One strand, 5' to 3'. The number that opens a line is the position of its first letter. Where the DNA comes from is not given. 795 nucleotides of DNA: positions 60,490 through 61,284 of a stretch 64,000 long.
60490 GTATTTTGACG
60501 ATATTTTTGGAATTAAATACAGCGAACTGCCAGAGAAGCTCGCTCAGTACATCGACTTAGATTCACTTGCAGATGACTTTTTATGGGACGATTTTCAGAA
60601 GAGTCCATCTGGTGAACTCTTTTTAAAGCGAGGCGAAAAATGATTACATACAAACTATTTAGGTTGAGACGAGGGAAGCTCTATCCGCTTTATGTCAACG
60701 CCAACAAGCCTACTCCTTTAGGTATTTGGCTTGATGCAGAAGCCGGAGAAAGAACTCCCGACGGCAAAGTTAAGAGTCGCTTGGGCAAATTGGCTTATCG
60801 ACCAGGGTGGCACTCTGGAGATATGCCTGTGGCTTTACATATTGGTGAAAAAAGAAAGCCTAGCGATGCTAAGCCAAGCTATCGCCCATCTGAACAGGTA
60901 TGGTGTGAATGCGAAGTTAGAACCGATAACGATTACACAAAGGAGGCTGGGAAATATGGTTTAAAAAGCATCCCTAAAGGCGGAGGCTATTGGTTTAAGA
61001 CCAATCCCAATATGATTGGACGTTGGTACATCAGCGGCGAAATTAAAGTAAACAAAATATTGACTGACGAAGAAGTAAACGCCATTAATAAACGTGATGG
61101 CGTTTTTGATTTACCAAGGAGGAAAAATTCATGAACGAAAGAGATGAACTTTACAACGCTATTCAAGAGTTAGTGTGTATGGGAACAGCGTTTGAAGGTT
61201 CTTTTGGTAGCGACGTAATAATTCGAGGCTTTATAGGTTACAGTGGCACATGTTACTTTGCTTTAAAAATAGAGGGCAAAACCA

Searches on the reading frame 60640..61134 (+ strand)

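Call 95: search_protein_families(library=phrogs, proteins=[window:60640-61134:+], max_evalue=0.001)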
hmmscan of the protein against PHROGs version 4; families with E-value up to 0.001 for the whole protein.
window:60640-61134:+ (164 aa): 2 families
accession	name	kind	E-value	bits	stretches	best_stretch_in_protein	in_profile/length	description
phrog_30118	-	unknown function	1.2e-60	205.2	1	3-162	9-183/194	-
phrog_12224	-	unknown function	1.5e-07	32.5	1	1-79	5-74/110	-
